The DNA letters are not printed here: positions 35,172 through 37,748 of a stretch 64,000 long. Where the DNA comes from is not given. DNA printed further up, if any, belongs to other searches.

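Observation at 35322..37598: GRE2 carries a non-canonical glycyl-radical loop (RIGGY) and a GCWE cysteine loop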

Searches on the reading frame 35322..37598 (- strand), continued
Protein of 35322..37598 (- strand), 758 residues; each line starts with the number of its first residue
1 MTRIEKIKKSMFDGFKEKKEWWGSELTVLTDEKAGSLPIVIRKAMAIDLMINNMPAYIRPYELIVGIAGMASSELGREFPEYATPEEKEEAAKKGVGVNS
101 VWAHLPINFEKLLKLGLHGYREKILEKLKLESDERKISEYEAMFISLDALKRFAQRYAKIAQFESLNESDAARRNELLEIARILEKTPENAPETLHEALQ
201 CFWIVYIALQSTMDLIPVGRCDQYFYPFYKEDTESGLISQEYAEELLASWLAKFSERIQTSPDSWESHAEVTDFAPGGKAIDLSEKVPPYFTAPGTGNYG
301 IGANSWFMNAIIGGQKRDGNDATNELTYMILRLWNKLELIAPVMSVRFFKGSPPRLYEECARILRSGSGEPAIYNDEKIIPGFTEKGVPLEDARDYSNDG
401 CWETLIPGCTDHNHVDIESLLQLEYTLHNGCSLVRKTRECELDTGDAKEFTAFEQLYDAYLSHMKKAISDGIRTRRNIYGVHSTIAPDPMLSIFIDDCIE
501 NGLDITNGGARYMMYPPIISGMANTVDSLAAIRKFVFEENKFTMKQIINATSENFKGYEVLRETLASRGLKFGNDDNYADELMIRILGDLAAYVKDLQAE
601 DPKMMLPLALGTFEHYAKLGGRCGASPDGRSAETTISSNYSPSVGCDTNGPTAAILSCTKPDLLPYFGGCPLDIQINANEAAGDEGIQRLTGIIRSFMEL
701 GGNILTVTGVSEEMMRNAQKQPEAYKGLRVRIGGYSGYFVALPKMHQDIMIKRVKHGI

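Call 74: search_protein_families(library=ncbifam, max_evalue=1e-10, proteins=[L012:8173-8940:+, L012:9018-10004:+, L014:8189-9004:+, L014:9009-9980:+, L075:5785-6453:+, L075:13318-14517:+, L075:14483-15451:+, L075:5023-5772:+])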
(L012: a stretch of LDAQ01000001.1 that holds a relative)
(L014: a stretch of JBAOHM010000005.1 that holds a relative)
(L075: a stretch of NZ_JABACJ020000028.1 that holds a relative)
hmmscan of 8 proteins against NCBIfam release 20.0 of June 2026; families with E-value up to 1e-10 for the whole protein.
L012:8173-8940:+ (255 aa): 1 family
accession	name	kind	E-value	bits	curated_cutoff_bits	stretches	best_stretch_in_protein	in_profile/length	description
TIGR00126.1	deoC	equivalog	4.6e-52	176.5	117.3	1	25-244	2-208/211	deoxyribose-phosphate aldolase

L012:9018-10004:+ (328 aa): 11 families
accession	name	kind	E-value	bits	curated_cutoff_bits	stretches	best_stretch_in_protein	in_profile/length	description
TIGR00744.1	ROK_glcA_fam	subfamily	8.9e-47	159.9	260.35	1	9-321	1-311/318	ROK family glucokinase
NF047937.1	TransRegNagC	equivalog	8.4e-26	91.1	650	1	8-313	81-379/399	DNA-binding transcriptional regulator NagC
NF045551.1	GK_Pyrobac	equivalog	5.2e-21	75.2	500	1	9-321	3-283/294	ATP-dependent glucokinase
NF007251.0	PRK09698.1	equivalog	2e-19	70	253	1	7-322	7-300/304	allose kinase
NF049930.1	TransRegMlc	equivalog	9.4e-19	68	530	1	11-317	90-389/405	sugar metabolism global transcriptional regulator Mlc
NF003461.0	PRK05082.1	subfamily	1e-18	67.8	283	1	8-319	3-287/291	N-acetylmannosamine kinase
NF042998.1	bglucokin_BglK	equivalog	1.4e-18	67.2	550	1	10-286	5-258/291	beta-glucoside kinase BglK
NF007108.0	PRK09557.1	equivalog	3.6e-17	62.6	443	1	7-318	2-300/303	fructokinase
NF047821.1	NactlManKinNanK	equivalog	4.2e-16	59.3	450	1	8-274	3-246/288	N-acetylmannosamine kinase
NF009835.0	PRK13310.1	equivalog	2.3e-14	53.4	380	1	7-318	1-300/303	N-acetylglucosamine kinase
NF045550.1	FrctkaseScrK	equivalog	5.3e-11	42.5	400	0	11-173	8-160/293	fructokinase ScrK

L014:8189-9004:+ (271 aa): 1 family
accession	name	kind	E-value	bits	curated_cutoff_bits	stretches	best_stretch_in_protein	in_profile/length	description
TIGR00126.1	deoC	equivalog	2.2e-50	171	117.3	1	41-260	2-208/211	deoxyribose-phosphate aldolase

L014:9009-9980:+ (323 aa): 7 families
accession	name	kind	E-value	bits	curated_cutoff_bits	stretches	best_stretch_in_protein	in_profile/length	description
TIGR00744.1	ROK_glcA_fam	subfamily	1.6e-37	129.5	260.35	1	7-316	1-308/318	ROK family glucokinase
NF042998.1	bglucokin_BglK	equivalog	5.8e-18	65.1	550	1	9-283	6-257/291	beta-glucoside kinase BglK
NF047937.1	TransRegNagC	equivalog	7.5e-15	55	650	1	7-306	82-374/399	DNA-binding transcriptional regulator NagC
NF049930.1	TransRegMlc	equivalog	4.8e-12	45.9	530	1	46-295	126-369/405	sugar metabolism global transcriptional regulator Mlc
NF003461.0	PRK05082.1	subfamily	5.9e-12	45.6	283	1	7-197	4-187/291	N-acetylmannosamine kinase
NF047821.1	NactlManKinNanK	equivalog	3.1e-11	43.4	450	1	6-272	3-246/288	N-acetylmannosamine kinase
NF007251.0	PRK09698.1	equivalog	8.4e-11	41.7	253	0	3-195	5-195/304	allose kinase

L075:5785-6453:+ (222 aa): 1 family
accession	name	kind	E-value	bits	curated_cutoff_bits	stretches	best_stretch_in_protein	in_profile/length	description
TIGR00126.1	deoC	equivalog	3e-81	271.9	117.3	1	7-215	2-210/211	deoxyribose-phosphate aldolase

L075:13318-14517:+ (399 aa): 8 families
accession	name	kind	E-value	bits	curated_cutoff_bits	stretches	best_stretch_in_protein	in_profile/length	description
NF047937.1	TransRegNagC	equivalog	2.1e-31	109.5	650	1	4-373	3-382/399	DNA-binding transcriptional regulator NagC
NF049930.1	TransRegMlc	equivalog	4.7e-27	95.3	530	1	9-371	13-386/405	sugar metabolism global transcriptional regulator Mlc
TIGR00744.1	ROK_glcA_fam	subfamily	1.1e-23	84.1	260.35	1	84-327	2-247/318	ROK family glucokinase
NF007251.0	PRK09698.1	equivalog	5.7e-23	81.6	253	1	81-325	7-246/304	allose kinase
NF003461.0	PRK05082.1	subfamily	1.6e-17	63.8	283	1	84-370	5-282/291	N-acetylmannosamine kinase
NF045551.1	GK_Pyrobac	equivalog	4.5e-15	55.7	500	1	145-376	51-282/294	ATP-dependent glucokinase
NF047821.1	NactlManKinNanK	equivalog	1.8e-14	54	450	1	163-371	77-283/288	N-acetylmannosamine kinase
NF009835.0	PRK13310.1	equivalog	4.6e-12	45.8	380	1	120-361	35-287/303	N-acetylglucosamine kinase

L075:14483-15451:+ (322 aa): 12 families
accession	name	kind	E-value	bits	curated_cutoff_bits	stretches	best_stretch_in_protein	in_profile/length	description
TIGR00744.1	ROK_glcA_fam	subfamily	7.3e-61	206.2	260.35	1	15-318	1-309/318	ROK family glucokinase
NF047937.1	TransRegNagC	equivalog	2.6e-43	148.7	650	1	13-316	80-382/399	DNA-binding transcriptional regulator NagC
NF003461.0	PRK05082.1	subfamily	4.6e-41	141.1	283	1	15-319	4-288/291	N-acetylmannosamine kinase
NF009835.0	PRK13310.1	equivalog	2.9e-35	122.1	380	1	16-317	4-300/303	N-acetylglucosamine kinase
NF047821.1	NactlManKinNanK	equivalog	8.8e-34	117.4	450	1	16-317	5-286/288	N-acetylmannosamine kinase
NF007251.0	PRK09698.1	equivalog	4.6e-32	111.5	253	1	9-316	3-295/304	allose kinase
NF007108.0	PRK09557.1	equivalog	5.2e-31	108.1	443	1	14-318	3-301/303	fructokinase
NF049930.1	TransRegMlc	equivalog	1.4e-30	107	530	1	45-316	117-389/405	sugar metabolism global transcriptional regulator Mlc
NF045551.1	GK_Pyrobac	equivalog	2e-30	106.1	500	1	15-316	3-279/294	ATP-dependent glucokinase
NF042998.1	bglucokin_BglK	equivalog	1.1e-22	80.6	550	1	17-317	6-285/291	beta-glucoside kinase BglK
NF009836.0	PRK13311.1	equivalog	2.2e-19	69.7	551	1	15-258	3-245/256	N-acetyl-D-glucosamine kinase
NF045942.1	PolPhglucPhase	equivalog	1e-13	51.6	250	1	15-180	3-158/242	polyphosphate--glucose phosphotransferase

L075:5023-5772:+ (249 aa): 0 families
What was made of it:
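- The DeoC plus kinase operons need a product larger than C2-C3 (call 74).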

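Call 76: search_solved_structures(query=L012:7120-8151:+, max_evalue=1e-15)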
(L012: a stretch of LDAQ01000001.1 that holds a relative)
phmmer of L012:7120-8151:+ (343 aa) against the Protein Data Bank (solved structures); distinct sequences matched with E-value up to 1e-15: 13.
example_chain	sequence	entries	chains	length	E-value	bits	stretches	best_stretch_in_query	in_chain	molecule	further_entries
4wut_A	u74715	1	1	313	9.2e-23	84.5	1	62-338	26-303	ABC transporter substrate binding protein (Ribose)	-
6sw4_A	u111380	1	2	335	1.6e-18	70.6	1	36-341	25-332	Arabinose binding protein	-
5dkv_A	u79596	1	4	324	2.5e-18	69.9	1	47-340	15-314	ABC transporter substrate binding protein (Ribose)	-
3brs_A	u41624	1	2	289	5.2e-18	68.9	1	66-338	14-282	Periplasmic binding protein/LacI transcriptional regulator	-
7x0g_A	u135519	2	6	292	4.1e-17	66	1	56-341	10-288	CbpA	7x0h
4rxt_A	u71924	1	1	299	4.2e-17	65.9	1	61-341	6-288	Sugar ABC transporter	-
2qvc_A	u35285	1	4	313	5.2e-17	65.6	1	70-309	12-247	Sugar ABC transporter, periplasmic sugar-binding protein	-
2h3h_A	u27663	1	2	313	5.9e-17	65.5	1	70-309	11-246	Sugar ABC transporter, periplasmic sugar-binding protein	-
5xsj_X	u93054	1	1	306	9.8e-17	64.7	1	60-336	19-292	Periplasmic binding protein/LacI transcriptional regulator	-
5xss_X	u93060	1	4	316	1.2e-16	64.5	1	60-336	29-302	Periplasmic binding protein/LacI transcriptional regulator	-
5hqj_A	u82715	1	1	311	4.8e-16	62.5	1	73-341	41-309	Periplasmic binding protein/LacI transcriptional regulator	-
3c6q_B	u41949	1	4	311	8.7e-16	61.6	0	70-309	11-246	Sugar ABC transporter, periplasmic sugar-binding protein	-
3g1w_A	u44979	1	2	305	9e-16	61.6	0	62-310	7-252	Sugar ABC transporter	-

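Call 77: search_solved_structures(query=L001:5129-6253:+, max_evalue=1e-15)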
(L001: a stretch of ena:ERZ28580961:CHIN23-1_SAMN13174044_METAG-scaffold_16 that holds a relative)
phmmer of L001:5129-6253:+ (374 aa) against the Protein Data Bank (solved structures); distinct sequences matched with E-value up to 1e-15: 15.
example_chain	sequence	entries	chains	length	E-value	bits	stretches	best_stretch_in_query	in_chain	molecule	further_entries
3m9w_A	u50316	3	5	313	5.5e-49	170.4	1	63-371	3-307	D-xylose-binding periplasmic protein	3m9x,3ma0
4ywh_A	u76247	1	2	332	1e-44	156.4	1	65-371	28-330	ABC TRANSPORTER SOLUTE BINDING PROTEIN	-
4ys6_A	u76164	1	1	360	3.6e-30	108.5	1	60-370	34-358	Putative solute-binding component of ABC transporter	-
5dte_A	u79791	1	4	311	2.5e-29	105.7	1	58-322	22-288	Monosaccharide-transporting ATPase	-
3urm_A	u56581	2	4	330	5.7e-28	101.2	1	61-367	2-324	Multiple sugar-binding periplasmic receptor ChvE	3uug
4yo7_A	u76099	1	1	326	1.3e-27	100.1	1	57-333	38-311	Sugar ABC transporter (Sugar-binding protein)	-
4wwh_A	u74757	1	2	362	1.4e-26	96.7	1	62-371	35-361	ABC transporter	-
2ioy_A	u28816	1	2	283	6.1e-23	84.7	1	65-326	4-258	Periplasmic sugar-binding protein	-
4rxm_A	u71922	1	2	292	8.1e-23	84.3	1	79-304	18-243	Possible sugar ABC superfamily ATP binding cassette transporter, binding protein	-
4rxu_A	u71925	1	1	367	4.3e-22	81.9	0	221-370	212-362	Periplasmic sugar-binding protein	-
5hko_A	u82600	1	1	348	1.1e-21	80.6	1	60-326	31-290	ABC transporter, carbohydrate uptake transporter-2 (CUT2) family, periplasmic sugar-bindin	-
4rs3_A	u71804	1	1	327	1.2e-21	80.4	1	61-326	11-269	ABC transporter, carbohydrate uptake transporter-2 (CUT2) family, periplasmic sugar-bindin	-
4rsm_A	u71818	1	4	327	3.4e-20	75.7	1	61-327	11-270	Periplasmic binding protein/LacI transcriptional regulator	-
4irx_A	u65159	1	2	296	4.3e-18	68.8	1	73-320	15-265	Sugar ABC transporter, periplasmic sugar-binding protein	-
4yle_A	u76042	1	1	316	5.6e-16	61.8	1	59-321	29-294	Periplasmic binding protein/LacI transcriptional regulator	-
